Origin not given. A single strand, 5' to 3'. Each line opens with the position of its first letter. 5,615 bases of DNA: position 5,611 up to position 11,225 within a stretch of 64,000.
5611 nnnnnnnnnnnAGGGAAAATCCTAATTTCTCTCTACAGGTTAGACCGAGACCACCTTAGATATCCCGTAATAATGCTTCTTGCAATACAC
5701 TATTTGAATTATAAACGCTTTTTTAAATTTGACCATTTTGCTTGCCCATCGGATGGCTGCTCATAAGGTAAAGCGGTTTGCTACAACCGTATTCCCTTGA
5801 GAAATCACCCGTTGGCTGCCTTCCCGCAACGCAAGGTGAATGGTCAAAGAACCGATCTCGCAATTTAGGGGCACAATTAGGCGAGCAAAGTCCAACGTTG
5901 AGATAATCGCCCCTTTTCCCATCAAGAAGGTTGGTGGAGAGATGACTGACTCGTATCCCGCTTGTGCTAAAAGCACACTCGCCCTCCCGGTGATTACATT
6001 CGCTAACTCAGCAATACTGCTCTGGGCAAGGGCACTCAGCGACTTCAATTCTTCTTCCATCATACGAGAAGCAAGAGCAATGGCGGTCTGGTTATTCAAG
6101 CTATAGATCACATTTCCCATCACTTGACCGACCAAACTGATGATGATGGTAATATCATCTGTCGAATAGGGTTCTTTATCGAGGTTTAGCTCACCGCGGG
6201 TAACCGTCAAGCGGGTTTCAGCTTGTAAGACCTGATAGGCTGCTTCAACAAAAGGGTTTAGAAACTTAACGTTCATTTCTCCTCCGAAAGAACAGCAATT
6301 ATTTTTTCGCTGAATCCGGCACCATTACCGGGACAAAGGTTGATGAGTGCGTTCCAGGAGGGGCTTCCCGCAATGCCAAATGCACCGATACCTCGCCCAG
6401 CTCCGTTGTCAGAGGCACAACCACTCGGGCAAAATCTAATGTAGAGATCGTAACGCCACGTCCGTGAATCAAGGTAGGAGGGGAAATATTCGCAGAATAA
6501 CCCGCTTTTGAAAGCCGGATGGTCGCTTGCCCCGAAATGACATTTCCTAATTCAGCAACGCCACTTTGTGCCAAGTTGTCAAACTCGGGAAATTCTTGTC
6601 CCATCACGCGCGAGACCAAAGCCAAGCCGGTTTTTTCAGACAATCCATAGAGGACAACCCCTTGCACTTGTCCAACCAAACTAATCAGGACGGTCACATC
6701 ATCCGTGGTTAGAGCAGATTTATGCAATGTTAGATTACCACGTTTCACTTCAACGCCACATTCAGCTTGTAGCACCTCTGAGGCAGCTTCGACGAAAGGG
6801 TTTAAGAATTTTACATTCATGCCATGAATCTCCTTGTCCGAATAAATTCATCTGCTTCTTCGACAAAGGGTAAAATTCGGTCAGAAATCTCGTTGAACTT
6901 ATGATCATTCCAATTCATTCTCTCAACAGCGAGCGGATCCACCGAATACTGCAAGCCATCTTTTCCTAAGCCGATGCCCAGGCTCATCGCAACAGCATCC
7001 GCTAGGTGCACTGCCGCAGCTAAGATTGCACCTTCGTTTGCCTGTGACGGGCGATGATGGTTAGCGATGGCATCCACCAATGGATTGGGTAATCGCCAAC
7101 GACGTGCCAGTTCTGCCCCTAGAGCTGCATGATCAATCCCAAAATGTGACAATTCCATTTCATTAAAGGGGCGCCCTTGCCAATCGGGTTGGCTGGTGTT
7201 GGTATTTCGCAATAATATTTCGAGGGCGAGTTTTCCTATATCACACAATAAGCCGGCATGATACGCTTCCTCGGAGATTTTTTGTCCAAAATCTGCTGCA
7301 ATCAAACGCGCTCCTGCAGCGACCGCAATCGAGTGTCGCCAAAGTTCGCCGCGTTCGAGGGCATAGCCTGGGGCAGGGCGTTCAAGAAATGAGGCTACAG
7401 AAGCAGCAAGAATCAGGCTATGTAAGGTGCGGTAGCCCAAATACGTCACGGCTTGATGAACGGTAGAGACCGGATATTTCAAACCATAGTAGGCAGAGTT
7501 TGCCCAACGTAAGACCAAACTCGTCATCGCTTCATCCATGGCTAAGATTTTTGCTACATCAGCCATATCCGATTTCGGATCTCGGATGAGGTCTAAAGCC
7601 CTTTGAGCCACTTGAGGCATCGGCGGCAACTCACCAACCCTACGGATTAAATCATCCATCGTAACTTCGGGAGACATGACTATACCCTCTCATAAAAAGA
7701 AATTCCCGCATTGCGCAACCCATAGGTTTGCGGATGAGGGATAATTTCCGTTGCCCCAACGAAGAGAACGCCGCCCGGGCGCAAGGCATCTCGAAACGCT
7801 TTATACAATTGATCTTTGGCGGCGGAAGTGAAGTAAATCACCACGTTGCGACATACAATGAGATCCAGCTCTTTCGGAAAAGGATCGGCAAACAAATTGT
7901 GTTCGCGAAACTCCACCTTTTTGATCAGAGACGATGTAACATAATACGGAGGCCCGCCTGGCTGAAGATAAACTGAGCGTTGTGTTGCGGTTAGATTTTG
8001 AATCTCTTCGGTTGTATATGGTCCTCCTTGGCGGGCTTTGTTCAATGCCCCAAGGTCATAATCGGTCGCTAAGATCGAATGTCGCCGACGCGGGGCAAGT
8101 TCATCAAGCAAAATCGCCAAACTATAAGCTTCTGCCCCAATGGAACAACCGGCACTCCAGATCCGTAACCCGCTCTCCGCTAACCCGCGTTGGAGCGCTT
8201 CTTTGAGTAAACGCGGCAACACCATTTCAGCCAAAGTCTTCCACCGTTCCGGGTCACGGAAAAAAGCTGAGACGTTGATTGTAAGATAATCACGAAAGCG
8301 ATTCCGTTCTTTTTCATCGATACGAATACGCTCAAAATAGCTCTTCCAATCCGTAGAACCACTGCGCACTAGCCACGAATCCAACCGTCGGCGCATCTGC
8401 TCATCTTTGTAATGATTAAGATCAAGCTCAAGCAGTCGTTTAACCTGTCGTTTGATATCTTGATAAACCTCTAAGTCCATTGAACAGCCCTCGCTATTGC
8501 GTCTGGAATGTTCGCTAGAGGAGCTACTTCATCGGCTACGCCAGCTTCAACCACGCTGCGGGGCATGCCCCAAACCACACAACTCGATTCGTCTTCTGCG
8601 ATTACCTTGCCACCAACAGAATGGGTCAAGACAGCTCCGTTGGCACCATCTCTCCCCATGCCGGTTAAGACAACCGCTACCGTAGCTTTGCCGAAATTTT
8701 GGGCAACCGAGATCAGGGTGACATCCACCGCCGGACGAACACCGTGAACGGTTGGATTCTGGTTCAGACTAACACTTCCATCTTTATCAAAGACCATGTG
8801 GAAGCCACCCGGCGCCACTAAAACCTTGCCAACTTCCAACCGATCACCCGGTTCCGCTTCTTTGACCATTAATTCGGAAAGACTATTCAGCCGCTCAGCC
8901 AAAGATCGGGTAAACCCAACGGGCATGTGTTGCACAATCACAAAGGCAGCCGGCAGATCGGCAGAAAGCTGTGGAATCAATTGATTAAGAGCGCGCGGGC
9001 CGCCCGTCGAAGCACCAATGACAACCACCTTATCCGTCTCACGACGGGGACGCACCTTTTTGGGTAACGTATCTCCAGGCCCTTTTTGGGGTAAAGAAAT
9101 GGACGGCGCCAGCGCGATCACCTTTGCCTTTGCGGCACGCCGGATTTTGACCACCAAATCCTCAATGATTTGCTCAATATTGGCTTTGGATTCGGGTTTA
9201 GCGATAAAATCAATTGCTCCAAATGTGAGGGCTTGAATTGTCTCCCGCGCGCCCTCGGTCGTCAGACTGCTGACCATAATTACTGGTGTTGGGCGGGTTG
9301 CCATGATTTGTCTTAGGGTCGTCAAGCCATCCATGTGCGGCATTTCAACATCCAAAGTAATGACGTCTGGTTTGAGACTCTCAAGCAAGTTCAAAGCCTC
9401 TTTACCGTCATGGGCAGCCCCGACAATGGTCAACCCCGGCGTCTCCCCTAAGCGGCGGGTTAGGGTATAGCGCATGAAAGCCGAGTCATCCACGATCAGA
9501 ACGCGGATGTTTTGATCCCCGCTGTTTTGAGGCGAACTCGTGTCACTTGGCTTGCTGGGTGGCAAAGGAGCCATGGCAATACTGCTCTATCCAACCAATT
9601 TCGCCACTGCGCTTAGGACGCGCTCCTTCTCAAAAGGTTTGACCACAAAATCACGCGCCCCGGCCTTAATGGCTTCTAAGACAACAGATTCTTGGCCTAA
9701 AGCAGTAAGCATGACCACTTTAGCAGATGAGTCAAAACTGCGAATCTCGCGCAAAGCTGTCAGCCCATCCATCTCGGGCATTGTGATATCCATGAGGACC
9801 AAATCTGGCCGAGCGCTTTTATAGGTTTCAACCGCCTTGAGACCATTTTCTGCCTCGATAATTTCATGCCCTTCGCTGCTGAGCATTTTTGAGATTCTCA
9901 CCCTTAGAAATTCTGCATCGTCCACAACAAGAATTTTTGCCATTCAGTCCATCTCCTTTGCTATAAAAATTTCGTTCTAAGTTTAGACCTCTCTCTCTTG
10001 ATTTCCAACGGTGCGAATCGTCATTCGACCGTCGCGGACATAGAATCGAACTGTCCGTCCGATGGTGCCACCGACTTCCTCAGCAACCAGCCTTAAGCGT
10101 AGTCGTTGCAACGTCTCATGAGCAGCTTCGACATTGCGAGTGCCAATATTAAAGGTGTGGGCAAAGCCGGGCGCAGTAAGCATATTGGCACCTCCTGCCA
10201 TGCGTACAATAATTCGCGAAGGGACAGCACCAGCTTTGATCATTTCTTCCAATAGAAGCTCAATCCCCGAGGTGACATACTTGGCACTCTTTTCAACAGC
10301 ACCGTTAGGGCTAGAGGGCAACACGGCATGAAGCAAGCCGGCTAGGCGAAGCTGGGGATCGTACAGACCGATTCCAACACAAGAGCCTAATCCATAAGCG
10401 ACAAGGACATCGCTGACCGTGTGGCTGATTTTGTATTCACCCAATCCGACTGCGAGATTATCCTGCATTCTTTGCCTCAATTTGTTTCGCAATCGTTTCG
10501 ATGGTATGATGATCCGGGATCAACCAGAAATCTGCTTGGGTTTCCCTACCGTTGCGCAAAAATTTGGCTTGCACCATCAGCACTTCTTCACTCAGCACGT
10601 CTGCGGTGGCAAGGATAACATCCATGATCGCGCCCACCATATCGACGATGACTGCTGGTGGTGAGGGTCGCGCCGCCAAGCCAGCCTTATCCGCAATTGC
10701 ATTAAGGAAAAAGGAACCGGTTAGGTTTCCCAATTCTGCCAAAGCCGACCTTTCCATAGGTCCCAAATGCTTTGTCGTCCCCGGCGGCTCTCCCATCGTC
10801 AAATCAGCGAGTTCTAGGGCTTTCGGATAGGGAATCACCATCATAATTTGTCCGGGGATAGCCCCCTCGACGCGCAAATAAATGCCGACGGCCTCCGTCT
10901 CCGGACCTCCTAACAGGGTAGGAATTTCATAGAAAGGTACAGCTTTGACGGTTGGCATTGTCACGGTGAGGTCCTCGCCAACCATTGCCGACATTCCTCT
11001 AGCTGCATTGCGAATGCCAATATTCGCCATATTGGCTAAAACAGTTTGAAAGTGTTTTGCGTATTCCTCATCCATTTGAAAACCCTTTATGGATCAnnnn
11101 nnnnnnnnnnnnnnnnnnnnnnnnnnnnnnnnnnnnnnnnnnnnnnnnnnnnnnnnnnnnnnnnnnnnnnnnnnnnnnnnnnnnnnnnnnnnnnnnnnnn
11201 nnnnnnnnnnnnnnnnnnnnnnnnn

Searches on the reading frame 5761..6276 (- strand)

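Call 15: search_protein_families(library=pfam, proteins=[window:5761-6276:-], max_evalue=0.001)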
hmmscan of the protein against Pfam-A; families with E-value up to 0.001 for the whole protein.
window:5761-6276:- (171 aa): 1 family
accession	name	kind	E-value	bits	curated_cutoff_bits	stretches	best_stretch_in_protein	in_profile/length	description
PF13690.11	CheX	-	1.9e-14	53.9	27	1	42-136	1-92/94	Chemotaxis phosphatase CheX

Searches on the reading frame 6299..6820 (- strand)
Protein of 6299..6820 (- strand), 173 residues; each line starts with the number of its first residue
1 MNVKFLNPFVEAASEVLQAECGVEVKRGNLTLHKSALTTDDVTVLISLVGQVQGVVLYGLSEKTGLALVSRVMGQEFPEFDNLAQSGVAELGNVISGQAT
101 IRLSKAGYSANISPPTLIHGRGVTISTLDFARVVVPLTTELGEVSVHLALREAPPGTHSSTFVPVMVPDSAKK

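Call 15: search_protein_families(library=pfam, proteins=[window:6299-6820:-], max_evalue=0.001)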
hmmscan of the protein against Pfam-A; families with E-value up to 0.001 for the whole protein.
window:6299-6820:- (173 aa): 1 family
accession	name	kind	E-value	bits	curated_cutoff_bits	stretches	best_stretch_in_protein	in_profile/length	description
PF13690.11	CheX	-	1.9e-15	57.1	27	1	42-137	1-93/94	Chemotaxis phosphatase CheX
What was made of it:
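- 5761..6820 (-): Two cheX genes (6299-6820 and 5761-6276). PF13690 in both (call 15).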

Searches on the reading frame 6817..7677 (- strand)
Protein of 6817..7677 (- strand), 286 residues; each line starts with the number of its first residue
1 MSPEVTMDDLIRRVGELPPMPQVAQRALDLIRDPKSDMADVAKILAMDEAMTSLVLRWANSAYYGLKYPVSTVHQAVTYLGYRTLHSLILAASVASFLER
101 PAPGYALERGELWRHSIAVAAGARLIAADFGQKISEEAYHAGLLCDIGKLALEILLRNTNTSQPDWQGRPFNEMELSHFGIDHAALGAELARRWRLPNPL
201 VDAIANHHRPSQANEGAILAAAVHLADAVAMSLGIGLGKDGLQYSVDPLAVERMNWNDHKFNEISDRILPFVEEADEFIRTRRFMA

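Call 15: search_protein_families(library=pfam, proteins=[window:6817-7677:-], max_evalue=0.001)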
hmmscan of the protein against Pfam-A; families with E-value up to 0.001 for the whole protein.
window:6817-7677:- (286 aa): 2 families
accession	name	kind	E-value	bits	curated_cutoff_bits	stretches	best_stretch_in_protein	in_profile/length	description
PF08668.18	HDOD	-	2.9e-54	184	22.9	1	17-210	1-196/196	HDOD domain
PF01966.28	HD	-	3.5e-10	40.6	22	1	113-231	2-115/116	HD domain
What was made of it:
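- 6817..7677 (-): HDOD (HD-related) protein, conserved in the operon. PF08668 at 184 bits plus HD (call 15).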

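Call 45: search_protein_families(library=ncbifam, proteins=[window:6820-7677:-], max_evalue=0.001)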
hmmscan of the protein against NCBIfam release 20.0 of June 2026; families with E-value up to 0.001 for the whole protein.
window:6820-7677:- (286 aa): 5 families
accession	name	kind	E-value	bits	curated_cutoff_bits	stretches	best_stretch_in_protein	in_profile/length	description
TIGR00277.1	HDIG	domain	2.5e-09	36.9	27.6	1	112-208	5-82/84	HDIG domain-containing metalloprotein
TIGR03319.1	RNase_Y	equivalog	4.1e-09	35.5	454.35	1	182-231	375-422/514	ribonuclease Y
NF009344.0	PRK12705.1-1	equivalog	2.3e-06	26.5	831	1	183-230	434-479/572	hypothetical protein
TIGR01596.1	cas3_HD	equivalog_domain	2.6e-05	24.4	43.45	1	112-257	1-114/178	CRISPR-associated endonuclease Cas3''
NF000997.0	PRK00106.1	equivalog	3.2e-05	22.7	937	0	182-230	396-442/535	ribonuclease Y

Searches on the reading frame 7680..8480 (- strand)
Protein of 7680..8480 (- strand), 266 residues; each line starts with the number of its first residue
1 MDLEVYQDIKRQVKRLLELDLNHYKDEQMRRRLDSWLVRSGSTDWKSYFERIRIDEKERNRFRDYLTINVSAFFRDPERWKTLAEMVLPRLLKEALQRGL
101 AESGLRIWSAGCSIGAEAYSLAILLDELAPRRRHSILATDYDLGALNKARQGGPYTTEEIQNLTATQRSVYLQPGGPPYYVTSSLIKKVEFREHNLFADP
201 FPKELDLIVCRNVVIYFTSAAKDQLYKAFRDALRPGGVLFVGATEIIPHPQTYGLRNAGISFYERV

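Call 7: search_protein_families(library=pfam, proteins=[window:7680-8480:-], max_evalue=0.001)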
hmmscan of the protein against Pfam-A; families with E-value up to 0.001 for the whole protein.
window:7680-8480:- (266 aa): 5 families
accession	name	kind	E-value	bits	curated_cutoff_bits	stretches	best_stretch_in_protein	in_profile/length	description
PF01739.24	CheR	-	3.9e-50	170.5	27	1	69-251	1-184/195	CheR methyltransferase, SAM binding domain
PF03705.20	CheR_N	-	4.8e-08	33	27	1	6-53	3-50/53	CheR methyltransferase, all-alpha domain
PF08242.18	Methyltransf_12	-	1.1e-06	29.8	30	1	132-239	19-98/98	Methyltransferase domain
PF13649.12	Methyltransf_25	-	8.8e-06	26.8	27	0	188-237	47-97/97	Methyltransferase domain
PF08241.18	Methyltransf_11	-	0.0003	21.8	21.2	0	189-241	44-95/95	Methyltransferase domain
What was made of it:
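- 7680..8480 (-): cheR. CheR_N plus CheR (call 7).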

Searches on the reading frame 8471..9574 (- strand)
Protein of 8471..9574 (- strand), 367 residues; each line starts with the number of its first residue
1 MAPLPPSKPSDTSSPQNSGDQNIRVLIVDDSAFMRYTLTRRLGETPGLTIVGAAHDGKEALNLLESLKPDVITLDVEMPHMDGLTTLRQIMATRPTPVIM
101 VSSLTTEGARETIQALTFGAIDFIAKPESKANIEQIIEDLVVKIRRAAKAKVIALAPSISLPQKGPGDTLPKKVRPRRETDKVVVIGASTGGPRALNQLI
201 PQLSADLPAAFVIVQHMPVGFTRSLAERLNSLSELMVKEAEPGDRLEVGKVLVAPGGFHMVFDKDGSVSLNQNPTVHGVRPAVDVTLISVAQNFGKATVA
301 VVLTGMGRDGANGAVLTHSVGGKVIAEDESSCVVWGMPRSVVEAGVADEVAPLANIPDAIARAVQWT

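Call 7: search_protein_families(library=pfam, proteins=[window:8471-9574:-], max_evalue=0.001)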
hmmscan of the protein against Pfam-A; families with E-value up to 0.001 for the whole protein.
window:8471-9574:- (367 aa): 2 families
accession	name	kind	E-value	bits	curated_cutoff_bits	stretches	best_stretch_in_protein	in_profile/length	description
PF01339.22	CheB_methylest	-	5.3e-64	215.6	24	1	184-360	1-174/174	CheB methylesterase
PF00072.30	Response_reg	-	3.8e-25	88.6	30.2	1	25-137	1-110/111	Response regulator receiver domain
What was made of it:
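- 8471..9574 (-): cheB. Response_reg plus CheB_methylest (call 7).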

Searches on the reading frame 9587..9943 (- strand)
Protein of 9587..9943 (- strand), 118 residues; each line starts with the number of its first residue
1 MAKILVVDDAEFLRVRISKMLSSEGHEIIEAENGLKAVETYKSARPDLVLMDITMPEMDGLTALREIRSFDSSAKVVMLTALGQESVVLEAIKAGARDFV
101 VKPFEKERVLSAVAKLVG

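Call 7: search_protein_families(library=pfam, proteins=[window:9587-9943:-], max_evalue=0.001)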
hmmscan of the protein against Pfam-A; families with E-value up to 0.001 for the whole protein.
window:9587-9943:- (118 aa): 1 family
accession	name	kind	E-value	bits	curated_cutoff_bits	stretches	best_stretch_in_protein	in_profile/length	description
PF00072.30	Response_reg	-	6.7e-32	110.4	30.2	1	4-113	1-110/111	Response regulator receiver domain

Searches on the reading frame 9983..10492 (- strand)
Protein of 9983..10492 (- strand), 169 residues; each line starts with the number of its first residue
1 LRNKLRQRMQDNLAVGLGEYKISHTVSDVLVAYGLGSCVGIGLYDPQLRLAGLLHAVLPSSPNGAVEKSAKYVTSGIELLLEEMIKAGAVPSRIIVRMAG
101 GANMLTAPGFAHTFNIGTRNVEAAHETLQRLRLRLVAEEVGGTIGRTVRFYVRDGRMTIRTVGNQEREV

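Call 7: search_protein_families(library=pfam, proteins=[window:9983-10492:-], max_evalue=0.001)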
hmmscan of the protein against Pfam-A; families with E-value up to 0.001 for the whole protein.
window:9983-10492:- (169 aa): 1 family
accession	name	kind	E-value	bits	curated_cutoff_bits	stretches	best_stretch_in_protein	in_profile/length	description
PF03975.18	CheD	-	1.8e-30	105.7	25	1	58-161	2-108/108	CheD chemotactic sensory transduction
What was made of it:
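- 9983..10492 (-): cheD. PF03975 (call 7).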

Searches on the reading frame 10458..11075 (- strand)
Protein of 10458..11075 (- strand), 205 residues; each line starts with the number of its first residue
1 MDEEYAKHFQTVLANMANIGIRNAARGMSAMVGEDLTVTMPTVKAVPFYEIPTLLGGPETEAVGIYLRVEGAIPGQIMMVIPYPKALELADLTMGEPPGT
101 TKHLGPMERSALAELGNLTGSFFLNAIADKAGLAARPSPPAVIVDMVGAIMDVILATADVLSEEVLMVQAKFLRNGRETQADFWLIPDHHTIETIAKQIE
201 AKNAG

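Call 7: search_protein_families(library=pfam, proteins=[window:10458-11075:-], max_evalue=0.001)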
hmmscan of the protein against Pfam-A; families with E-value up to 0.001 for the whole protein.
window:10458-11075:- (205 aa): 1 family
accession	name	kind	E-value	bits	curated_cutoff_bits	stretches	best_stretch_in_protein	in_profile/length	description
PF04509.17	CheC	-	1.5e-08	34.8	22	1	107-143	1-37/38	CheC-like family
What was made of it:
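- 10458..11075 (-): cheC. PF04509 (call 7).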
